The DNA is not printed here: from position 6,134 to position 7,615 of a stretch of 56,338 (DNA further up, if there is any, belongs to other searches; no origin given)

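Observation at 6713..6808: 96-nt GC-rich compound palindrome inserted in frame into tsaD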

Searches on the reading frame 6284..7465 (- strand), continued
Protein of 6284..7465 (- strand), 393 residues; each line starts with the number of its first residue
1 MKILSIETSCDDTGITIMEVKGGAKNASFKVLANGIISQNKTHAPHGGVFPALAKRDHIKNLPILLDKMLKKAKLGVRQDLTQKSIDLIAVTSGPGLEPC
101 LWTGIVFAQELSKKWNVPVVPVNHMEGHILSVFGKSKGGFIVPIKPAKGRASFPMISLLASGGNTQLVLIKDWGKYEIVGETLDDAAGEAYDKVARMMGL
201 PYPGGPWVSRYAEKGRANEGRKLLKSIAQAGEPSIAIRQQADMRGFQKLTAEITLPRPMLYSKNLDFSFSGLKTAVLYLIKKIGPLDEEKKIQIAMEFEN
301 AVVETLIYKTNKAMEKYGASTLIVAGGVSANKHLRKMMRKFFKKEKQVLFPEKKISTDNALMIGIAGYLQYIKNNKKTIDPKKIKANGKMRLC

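Call 15: find_related_loci(query=A1, collection=genome_contigs, flank=10000)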
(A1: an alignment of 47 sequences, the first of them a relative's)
Query A1 (393 aa) in genome_contigs; peptide patterns used: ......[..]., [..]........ (x = any residue, [..] = any of these).
600 stretches matched a pattern (row limit reached: there are more); 594 encode a relative of the query (tblastn E <= 1e-3); the best 80 are kept; 80 distinct loci.
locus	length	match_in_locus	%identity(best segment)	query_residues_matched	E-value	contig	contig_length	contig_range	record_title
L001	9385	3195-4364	43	1-392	8e-103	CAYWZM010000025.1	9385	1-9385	MAG TPA_asm: uncultured Candidatus Saccharibacteria bacterium isolate SRP135725_co1_187 genome assembly, contig: NODE_10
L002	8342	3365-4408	46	1-392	1e-98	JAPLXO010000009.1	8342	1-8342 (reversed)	MAG: Candidatus Nomurabacteria bacterium isolate LacPavin_0818_WC45_MAG_33_25 LacPavin_0818_WC45_scaffold_403933, whole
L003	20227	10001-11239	43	1-393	1e-98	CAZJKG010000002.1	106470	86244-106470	MAG TPA_asm: uncultured Candidatus Saccharibacteria bacterium isolate SRP178908_co1_344 genome assembly, contig: NODE_73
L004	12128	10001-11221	41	1-389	1e-96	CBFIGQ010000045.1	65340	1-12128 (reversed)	MAG: Minisyncoccia bacterium isolate Co_bin_773_orig genome assembly, contig: Co_bin_773_orig_Co_c_000003882711, whole g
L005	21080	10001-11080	41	1-392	1e-94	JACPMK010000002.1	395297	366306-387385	MAG: Candidatus Wildermuthbacteria bacterium isolate NC_groundwater_547_Ag_S-0.1um_45_20 S35_SO-1_scaffold_531043, whole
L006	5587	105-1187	42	1-368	2e-94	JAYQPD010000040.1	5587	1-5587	MAG: bacterium isolate SD3113_S43.metabat_sens.025 NODE_4100_length_5587_cov_6.04755, whole genome shotgun sequence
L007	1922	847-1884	40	1-392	1e-91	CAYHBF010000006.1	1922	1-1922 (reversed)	MAG TPA_asm: uncultured Candidatus Saccharibacteria bacterium isolate ERP119294_co2_146 genome assembly, contig: k141_32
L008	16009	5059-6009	44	1-377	1e-86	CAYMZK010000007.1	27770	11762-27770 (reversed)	MAG TPA_asm: uncultured Candidatus Saccharibacteria bacterium isolate SRP141376_co2_311 genome assembly, contig: NODE_37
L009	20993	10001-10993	45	1-376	4e-85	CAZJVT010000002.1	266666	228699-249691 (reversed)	MAG TPA_asm: uncultured Candidatus Saccharibacteria bacterium isolate SRP292972_co3_103 genome assembly, contig: NODE_59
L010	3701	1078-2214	41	1-392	2e-84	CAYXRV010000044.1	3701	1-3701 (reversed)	MAG TPA_asm: uncultured Candidatus Saccharibacteria bacterium isolate SRP269290_co5_273 genome assembly, contig: NODE_19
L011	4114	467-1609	39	1-392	1e-81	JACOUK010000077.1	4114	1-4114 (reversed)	MAG: Candidatus Spechtbacteria bacterium isolate NC_groundwater_68_Pr7_S-0.65um_47_12 FFV18_Sp65_scaffold_582748, whole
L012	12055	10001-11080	43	1-379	3e-81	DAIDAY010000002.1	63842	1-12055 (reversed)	MAG TPA_asm: bacterium isolate clean1852 NODE_2_length_63842_cov_7.767778, whole genome shotgun sequence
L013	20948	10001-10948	41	1-370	4e-79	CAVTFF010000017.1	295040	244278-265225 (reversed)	MAG: uncultured beta proteobacterium isolate MFD00822.bin.2.124 genome assembly, contig: contig_56776, whole genome shot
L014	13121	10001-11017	42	1-392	1e-77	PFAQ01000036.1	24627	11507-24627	MAG: Candidatus Falkowbacteria bacterium CG10_big_fil_rev_8_21_14_0_10_39_9 CG10_8_21_14_0.10_scaffold_1725_c, whole gen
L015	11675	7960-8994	41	1-391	2e-76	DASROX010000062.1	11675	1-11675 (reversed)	MAG TPA_asm: Candidatus Saccharimonadales bacterium isolate SMAG_U10279 k141_307852, whole genome shotgun sequence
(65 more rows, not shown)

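Call 16: find_encoding_contigs(protein=P0003, flank=10000, max_places=3)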
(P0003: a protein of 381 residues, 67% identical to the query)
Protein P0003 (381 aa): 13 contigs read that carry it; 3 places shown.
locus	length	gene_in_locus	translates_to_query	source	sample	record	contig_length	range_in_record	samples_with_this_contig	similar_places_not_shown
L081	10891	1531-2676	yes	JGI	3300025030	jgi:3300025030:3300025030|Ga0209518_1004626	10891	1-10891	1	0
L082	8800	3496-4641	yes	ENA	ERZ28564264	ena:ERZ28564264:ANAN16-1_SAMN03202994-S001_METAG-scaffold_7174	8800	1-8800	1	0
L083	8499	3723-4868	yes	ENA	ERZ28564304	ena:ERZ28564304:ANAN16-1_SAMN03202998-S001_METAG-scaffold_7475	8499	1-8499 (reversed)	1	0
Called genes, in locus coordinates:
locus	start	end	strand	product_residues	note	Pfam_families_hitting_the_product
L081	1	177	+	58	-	?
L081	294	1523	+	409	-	PF02812:ELFV_dehydrog_N, PF00208:ELFV_dehydrog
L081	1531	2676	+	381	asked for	PF00814:TsaD, PF22521:HypF_C_2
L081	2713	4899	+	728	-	PF00133:tRNA-synt_1, PF09334:tRNA-synt_1g (weak), PF00133:tRNA-synt_1, PF08264:Anticodon_1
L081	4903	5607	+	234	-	PF13367:PrsW-protease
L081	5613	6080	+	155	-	PF04969:CS (faint), PF00011:HSP20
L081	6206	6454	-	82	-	-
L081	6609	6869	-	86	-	PF00462:Glutaredoxin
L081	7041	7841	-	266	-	PF00224:PK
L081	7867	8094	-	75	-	-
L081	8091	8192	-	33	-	-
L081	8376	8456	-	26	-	-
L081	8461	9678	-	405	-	PF03952:Enolase_N, PF00113:Enolase_C, PF13378:MR_MLE_C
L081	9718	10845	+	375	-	PF01180:DHO_dh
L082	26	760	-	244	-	PF03575:Peptidase_S51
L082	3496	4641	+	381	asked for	PF00814:TsaD, PF22521:HypF_C_2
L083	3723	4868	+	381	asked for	PF00814:TsaD, PF22521:HypF_C_2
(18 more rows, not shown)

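Call 17: find_encoding_contigs(protein=P0113, flank=10000, max_places=2)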
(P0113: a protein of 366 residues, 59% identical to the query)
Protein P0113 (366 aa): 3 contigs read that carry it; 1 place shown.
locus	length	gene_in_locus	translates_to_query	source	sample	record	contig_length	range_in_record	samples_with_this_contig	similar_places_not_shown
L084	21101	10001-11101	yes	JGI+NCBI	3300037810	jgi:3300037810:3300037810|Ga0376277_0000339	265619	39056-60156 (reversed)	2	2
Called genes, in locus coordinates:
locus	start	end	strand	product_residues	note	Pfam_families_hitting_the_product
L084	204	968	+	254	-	PF18928:DUF5677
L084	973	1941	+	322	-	PF14022:DUF4238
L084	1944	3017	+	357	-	PF14022:DUF4238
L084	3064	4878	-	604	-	PF09491:RE_AlwI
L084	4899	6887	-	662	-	PF02086:MethyltransfD12, PF03602:Cons_hypoth95 (faint), PF02086:MethyltransfD12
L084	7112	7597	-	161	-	PF27867:Membra_charge (weak)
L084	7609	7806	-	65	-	-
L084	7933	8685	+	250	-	PF00483:NTP_transferase, PF01128:IspD (weak), PF02348:CTP_transf_3 (weak), PF12804:NTP_transf_3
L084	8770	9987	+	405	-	PF02812:ELFV_dehydrog_N, PF00208:ELFV_dehydrog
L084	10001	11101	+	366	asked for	PF00814:TsaD, PF22521:HypF_C_2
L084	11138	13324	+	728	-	PF00133:tRNA-synt_1, PF09334:tRNA-synt_1g, PF00133:tRNA-synt_1, PF08264:Anticodon_1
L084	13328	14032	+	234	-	PF13367:PrsW-protease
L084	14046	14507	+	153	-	PF04969:CS (faint), PF00011:HSP20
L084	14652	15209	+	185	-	-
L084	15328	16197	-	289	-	PF00248:Aldo_ket_red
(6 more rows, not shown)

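Call 18: find_encoding_contigs(protein=P0017, flank=10000, max_places=2)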
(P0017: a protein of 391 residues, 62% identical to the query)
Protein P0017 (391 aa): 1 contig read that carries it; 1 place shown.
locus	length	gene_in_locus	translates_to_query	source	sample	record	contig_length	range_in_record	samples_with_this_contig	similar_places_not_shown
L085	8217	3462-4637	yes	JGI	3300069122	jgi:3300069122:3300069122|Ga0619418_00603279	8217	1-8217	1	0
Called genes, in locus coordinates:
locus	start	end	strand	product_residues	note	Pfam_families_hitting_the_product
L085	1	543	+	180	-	?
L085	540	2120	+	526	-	PF00989:PAS, PF13188:PAS_8, PF13426:PAS_9, PF00989:PAS, PF08448:PAS_4 (weak), PF13426:PAS_9, PF00512:HisKA, PF02518:HATPase_c, +2 more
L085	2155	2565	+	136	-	PF00072:Response_reg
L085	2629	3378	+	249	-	PF00483:NTP_transferase, PF01128:IspD, PF12804:NTP_transf_3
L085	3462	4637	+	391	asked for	PF00814:TsaD, PF22521:HypF_C_2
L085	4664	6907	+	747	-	PF00133:tRNA-synt_1, PF01406:tRNA-synt_1e (faint), PF09334:tRNA-synt_1g, PF08264:Anticodon_1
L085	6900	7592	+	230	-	PF13367:PrsW-protease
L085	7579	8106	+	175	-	PF00011:HSP20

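Call 19: find_encoding_contigs(protein=P0019, flank=10000, max_places=2)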
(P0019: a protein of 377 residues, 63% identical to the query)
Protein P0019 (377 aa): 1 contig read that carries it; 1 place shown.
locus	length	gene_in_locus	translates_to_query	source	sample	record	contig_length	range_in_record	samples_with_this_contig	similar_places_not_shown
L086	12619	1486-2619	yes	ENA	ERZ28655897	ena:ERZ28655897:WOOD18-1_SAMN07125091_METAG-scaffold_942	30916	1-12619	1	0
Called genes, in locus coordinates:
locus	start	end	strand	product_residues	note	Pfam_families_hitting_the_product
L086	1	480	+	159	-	?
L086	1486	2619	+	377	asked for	PF00814:TsaD, PF22521:HypF_C_2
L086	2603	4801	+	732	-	PF00133:tRNA-synt_1, PF09334:tRNA-synt_1g (weak), PF13603:tRNA-synt_1_2 (faint), PF09334:tRNA-synt_1g (weak), PF08264:Anticodon_1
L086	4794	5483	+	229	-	PF13367:PrsW-protease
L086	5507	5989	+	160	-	PF00011:HSP20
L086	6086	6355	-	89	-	-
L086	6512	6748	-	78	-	PF00462:Glutaredoxin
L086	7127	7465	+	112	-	PF22837:M_Eco57I_C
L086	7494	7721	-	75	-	-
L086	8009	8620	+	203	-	PF13439:Glyco_transf_4, PF13579:Glyco_trans_4_4 (weak)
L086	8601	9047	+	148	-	PF00534:Glycos_transf_1, PF13692:Glyco_trans_1_4, PF13524:Glyco_trans_1_2 (weak)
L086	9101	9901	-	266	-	PF00224:PK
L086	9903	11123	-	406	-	PF03952:Enolase_N, PF00113:Enolase_C, PF13378:MR_MLE_C (weak)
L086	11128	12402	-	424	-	PF13660:DUF4147, PF05161:MOFRL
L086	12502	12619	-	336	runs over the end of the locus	PF00389:2-Hacid_dh, PF07991:KARI_N (faint), PF02826:2-Hacid_dh_C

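Call 24: find_encoding_contigs(protein=P0058, flank=10000, max_places=1)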
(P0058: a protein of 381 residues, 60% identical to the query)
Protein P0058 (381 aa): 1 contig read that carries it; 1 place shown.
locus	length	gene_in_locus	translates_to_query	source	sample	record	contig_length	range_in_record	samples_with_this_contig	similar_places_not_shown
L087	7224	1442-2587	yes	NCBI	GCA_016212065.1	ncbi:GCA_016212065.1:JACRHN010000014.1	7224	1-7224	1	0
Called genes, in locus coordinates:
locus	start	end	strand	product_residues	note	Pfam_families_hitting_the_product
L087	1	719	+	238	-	PF00483:NTP_transferase, PF02348:CTP_transf_3, PF12804:NTP_transf_3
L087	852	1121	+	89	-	PF01541:GIY-YIG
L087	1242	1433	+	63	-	-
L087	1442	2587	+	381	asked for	PF00814:TsaD, PF22521:HypF_C_2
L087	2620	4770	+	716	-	PF00133:tRNA-synt_1, PF09334:tRNA-synt_1g, PF08264:Anticodon_1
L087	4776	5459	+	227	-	PF13367:PrsW-protease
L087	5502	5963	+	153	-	PF00011:HSP20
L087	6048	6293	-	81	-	-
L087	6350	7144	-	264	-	PF00990:GGDEF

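Call 25: find_encoding_contigs(protein=P0077, flank=10000, max_places=1)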
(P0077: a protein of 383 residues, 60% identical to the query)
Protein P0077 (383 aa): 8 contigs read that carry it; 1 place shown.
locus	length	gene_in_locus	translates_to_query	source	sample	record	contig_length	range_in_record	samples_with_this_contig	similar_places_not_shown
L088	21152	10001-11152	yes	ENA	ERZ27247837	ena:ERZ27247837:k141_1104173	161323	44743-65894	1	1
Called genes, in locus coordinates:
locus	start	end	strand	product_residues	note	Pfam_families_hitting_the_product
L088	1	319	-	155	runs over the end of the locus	PF03449:GreA_GreB_N, PF01272:GreA_GreB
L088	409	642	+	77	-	-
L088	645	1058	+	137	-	PF02130:YbeY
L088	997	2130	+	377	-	PF02491:SHS2_FTSA, PF11104:PilM_2, PF14450:FtsA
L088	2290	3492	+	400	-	PF00091:Tubulin, PF12327:FtsZ_C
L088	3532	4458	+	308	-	PF00890:FAD_binding_2 (faint), PF01134:GIDA (faint), PF01266:DAO (faint), PF03486:HI0933_like (faint), PF07992:Pyr_redox_2, PF12831:FAD_oxidored (weak), PF13738:Pyr_redox_3, PF00070:Pyr_redox (weak), +1 more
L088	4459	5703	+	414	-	PF01163:RIO1 (faint), PF01636:APH (weak), PF00069:Pkinase (weak)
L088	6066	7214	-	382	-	PF13439:Glyco_transf_4 (faint), PF00534:Glycos_transf_1, PF13692:Glyco_trans_1_4, PF20706:GT4-conflict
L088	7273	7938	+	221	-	-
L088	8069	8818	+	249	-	PF00483:NTP_transferase, PF01128:IspD, PF02348:CTP_transf_3, PF12804:NTP_transf_3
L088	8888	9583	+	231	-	-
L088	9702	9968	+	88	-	-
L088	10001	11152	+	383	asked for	PF00814:TsaD, PF22521:HypF_C_2 (weak)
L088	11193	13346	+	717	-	PF00133:tRNA-synt_1, PF09334:tRNA-synt_1g, PF00133:tRNA-synt_1, PF08264:Anticodon_1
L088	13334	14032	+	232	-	PF13367:PrsW-protease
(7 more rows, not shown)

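Call 26: find_encoding_contigs(protein=P0044, flank=10000, max_places=1)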
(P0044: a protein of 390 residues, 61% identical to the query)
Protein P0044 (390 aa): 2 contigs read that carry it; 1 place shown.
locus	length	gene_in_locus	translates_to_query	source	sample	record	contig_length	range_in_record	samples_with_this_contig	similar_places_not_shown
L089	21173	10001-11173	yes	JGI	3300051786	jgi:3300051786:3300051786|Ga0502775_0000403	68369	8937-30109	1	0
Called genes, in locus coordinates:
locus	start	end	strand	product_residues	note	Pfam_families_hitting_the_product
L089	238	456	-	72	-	PF08281:Sigma70_r4_2 (weak), PF00196:GerE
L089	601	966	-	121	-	-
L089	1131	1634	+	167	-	-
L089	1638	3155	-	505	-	PF03321:GH3, PF23571:GH3_M, PF23572:GH3_C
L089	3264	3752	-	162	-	-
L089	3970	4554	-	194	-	-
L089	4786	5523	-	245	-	-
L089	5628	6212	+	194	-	PF03167:UDG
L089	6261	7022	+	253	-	PF01128:IspD, PF00483:NTP_transferase, PF02348:CTP_transf_3 (weak), PF12804:NTP_transf_3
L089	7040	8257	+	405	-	PF02812:ELFV_dehydrog_N, PF00208:ELFV_dehydrog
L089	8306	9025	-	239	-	-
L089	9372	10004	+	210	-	PF01209:Ubie_methyltran, PF08003:Methyltransf_9 (weak), PF13489:Methyltransf_23, PF13847:Methyltransf_31, PF08241:Methyltransf_11, PF08242:Methyltransf_12, PF13649:Methyltransf_25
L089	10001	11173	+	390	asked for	PF00814:TsaD, PF22521:HypF_C_2 (weak)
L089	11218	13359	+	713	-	PF00133:tRNA-synt_1, PF09334:tRNA-synt_1g, PF08264:Anticodon_1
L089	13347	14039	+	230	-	PF13367:PrsW-protease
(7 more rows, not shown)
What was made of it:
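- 6284..7465 (-): tsaD (tRNA t6A37 threonylcarbamoyltransferase), 393 aa, the host gene of the element. The gene order tsaD-valS-PrsW-HSP20 is the same in the orthologous loci (calls 16-19, 24-26).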

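Call 53: predict_structure(alignment_id=A1)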
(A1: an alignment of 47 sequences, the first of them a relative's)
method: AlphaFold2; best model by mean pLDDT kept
length: 393 residues; sequences in the alignment: 47
mean_pLDDT: 85.6   pTM: 0.85
mean pLDDT of the five models: 85.6, 85.0, 84.2, 83.9, 83.4
residues with pLDDT >= 90: 246; 70-90: 90; 50-70: 28; < 50: 29
segments of 3 or more residues with pLDDT < 50: 224-250
pLDDT, mean of each block of 10 residues (from residue 1): 95 96 91 95 88 94 96 74 79 86 95 93 92 94 67 89 91 90 90 94 94 88 44 44 44 77 84 91 92 95 94 94 94 94 86 91 95 89 72 47
secondary structure, 60 per line:
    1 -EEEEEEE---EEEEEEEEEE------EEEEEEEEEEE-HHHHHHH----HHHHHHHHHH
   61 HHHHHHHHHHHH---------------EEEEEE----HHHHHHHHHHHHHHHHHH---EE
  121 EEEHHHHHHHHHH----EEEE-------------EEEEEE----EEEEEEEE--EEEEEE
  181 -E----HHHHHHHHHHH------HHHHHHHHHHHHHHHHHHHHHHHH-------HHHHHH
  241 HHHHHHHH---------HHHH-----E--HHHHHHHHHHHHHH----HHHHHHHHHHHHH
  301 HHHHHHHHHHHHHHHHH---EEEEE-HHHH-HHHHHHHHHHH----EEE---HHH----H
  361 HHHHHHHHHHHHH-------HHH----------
elements in order: E2-8 E12-21 E28-38 H40-46 H51-72 E88-93 H98-115 E119-123 H124-133 E138-141 E155-160 E165-172 E175-180 H187-197 H204-227 H235-248 H258-261 H270-283 H288-317 E321-325 H327-330 H332-342 E347-349 H360-373
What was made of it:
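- On TsaD/Kae1 family (host gene): Mean pLDDT is 85.6 (call 53).
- Protein tolerance: mean pLDDT is 85.6, with only residues 224-250 below 50 (call 53). AlphaFold gives it pLDDT below 50 (call 53).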

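Call 80: list_cluster_members(proteins=[P0008, P0026, P0027, P0050, P0058, P0069, P0087, P0106, P0109, P0113])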
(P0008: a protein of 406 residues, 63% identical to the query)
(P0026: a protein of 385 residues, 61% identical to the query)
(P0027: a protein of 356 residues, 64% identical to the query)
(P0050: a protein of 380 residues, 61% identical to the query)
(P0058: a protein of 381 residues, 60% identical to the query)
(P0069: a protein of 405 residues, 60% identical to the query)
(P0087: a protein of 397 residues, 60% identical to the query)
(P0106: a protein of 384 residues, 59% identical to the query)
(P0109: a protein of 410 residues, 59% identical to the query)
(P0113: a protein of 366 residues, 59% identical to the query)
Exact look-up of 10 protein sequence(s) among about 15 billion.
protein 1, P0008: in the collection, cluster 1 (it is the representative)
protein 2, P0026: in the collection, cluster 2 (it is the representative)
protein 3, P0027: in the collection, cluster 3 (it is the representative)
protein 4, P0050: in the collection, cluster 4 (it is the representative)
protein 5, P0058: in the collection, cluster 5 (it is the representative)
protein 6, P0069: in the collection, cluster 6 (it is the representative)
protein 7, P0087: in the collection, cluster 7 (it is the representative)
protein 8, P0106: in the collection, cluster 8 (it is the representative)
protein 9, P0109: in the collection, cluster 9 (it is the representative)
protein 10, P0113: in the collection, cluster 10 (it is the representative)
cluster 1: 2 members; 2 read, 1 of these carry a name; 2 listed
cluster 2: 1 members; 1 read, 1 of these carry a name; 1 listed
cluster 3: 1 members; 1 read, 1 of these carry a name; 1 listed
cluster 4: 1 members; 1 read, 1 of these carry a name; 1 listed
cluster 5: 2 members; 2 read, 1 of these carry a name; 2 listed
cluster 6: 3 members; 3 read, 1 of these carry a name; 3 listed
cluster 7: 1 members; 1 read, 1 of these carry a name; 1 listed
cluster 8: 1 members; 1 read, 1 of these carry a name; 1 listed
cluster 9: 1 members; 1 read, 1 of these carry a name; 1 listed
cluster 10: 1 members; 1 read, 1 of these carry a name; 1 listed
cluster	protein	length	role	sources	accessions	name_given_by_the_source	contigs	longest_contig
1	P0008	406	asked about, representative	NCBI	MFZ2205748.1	MAG: tRNA (adenosine(37)-N6)-threonylcarbamoyltransferase complex transferase subunit ...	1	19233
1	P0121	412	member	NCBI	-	-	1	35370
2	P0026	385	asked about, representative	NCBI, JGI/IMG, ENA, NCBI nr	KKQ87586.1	MAG: putative tRNA threonylcarbamoyladenosine biosynthesis protein Gcp [Parcubacteria ...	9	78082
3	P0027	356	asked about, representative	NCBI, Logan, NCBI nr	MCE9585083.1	tRNA (adenosine(37)-N6)-threonylcarbamoyltransferase complex transferase subunit TsaD ...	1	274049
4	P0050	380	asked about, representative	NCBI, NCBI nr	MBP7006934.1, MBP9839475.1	MAG: tRNA (adenosine(37)-N6)-threonylcarbamoyltransferase complex transferase subunit ... | tRNA (adenosine(37)-N6)-threonylcarbamoyltransferase complex transferase subunit TsaD ...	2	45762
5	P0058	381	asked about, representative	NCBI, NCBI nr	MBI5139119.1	tRNA (adenosine(37)-N6)-threonylcarbamoyltransferase complex transferase subunit TsaD ...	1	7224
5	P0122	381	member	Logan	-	-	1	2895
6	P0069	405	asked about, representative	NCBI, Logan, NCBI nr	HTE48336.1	MAG TPA: tRNA (adenosine(37)-N6)-threonylcarbamoyltransferase complex transferase subunit ... | tRNA (adenosine(37)-N6)-threonylcarbamoyltransferase complex transferase subunit TsaD ...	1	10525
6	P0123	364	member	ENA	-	-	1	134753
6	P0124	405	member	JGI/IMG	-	-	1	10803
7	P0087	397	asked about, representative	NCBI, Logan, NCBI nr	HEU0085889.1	MAG TPA: tRNA (adenosine(37)-N6)-threonylcarbamoyltransferase complex transferase subunit ... | tRNA (adenosine(37)-N6)-threonylcarbamoyltransferase complex transferase subunit TsaD ...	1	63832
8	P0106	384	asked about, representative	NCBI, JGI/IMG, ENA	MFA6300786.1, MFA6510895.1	MAG: tRNA (adenosine(37)-N6)-threonylcarbamoyltransferase complex transferase subunit ... | N6-L-threonylcarbamoyladenine synthase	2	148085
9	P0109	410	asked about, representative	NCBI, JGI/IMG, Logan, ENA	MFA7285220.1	MAG: tRNA (adenosine(37)-N6)-threonylcarbamoyltransferase complex transferase subunit ...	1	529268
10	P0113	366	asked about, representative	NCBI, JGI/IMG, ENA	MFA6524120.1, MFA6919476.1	MAG: tRNA (adenosine(37)-N6)-threonylcarbamoyltransferase complex transferase subunit ... | N6-L-threonylcarbamoyladenine synthase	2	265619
